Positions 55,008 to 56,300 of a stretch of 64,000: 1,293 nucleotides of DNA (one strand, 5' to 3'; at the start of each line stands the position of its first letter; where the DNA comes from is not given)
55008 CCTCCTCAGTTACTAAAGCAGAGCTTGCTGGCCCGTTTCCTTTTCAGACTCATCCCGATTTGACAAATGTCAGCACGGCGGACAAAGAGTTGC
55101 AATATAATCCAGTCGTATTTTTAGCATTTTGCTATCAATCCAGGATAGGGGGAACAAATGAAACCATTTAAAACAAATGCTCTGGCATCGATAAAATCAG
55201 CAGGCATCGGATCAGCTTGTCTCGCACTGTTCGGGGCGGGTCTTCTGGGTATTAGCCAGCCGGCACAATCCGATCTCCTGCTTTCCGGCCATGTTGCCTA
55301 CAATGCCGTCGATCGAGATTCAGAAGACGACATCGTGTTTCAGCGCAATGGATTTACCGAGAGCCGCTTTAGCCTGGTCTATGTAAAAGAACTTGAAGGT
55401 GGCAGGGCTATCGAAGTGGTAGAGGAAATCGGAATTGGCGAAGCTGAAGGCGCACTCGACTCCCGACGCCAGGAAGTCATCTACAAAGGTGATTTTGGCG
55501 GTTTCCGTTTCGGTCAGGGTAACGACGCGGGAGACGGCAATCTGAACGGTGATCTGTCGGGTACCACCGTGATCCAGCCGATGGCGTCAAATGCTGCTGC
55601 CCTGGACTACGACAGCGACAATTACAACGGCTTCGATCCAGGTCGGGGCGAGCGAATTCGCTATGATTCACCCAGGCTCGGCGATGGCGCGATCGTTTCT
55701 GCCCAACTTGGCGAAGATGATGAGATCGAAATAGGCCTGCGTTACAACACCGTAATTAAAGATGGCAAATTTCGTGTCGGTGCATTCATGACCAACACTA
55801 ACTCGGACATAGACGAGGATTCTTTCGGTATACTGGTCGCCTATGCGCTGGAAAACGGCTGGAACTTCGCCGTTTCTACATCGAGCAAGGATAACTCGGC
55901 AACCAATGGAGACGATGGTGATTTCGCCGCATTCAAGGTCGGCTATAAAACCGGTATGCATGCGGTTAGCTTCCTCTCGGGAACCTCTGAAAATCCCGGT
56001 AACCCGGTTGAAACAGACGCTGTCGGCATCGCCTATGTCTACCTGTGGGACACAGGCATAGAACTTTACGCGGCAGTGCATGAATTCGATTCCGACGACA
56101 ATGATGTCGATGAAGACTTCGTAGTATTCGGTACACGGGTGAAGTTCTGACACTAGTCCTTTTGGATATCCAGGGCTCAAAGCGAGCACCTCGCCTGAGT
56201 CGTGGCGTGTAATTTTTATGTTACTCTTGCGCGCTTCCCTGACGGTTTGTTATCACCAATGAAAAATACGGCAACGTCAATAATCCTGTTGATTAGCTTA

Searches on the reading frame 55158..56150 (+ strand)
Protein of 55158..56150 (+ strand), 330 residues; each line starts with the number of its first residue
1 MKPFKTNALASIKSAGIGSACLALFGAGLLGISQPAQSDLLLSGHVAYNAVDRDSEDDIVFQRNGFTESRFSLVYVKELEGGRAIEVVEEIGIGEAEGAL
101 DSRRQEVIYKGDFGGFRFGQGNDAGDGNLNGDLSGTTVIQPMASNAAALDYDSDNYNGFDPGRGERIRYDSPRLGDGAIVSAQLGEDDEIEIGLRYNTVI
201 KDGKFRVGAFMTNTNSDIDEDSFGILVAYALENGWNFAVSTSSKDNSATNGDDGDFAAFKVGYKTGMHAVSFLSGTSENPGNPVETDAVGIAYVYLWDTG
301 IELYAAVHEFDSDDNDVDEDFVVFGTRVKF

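Call 31: find_encoding_contigs(protein=window:55158-56150:+, flank=10000, max_places=1)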
Protein window:55158-56150:+ (330 aa): 5 contigs read that carry it; 1 place shown.
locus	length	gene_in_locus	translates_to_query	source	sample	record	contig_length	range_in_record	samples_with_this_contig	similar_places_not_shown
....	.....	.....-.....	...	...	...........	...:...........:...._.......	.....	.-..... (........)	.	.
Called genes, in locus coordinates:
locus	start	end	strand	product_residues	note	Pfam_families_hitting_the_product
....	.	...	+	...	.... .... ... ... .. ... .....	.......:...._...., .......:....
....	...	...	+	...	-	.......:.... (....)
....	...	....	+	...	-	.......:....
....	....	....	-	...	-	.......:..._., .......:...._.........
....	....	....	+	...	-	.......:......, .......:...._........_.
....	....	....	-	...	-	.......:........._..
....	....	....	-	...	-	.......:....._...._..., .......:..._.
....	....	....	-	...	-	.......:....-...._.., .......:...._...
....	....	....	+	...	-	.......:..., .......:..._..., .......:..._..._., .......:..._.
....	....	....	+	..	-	-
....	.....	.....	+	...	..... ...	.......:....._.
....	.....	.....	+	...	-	-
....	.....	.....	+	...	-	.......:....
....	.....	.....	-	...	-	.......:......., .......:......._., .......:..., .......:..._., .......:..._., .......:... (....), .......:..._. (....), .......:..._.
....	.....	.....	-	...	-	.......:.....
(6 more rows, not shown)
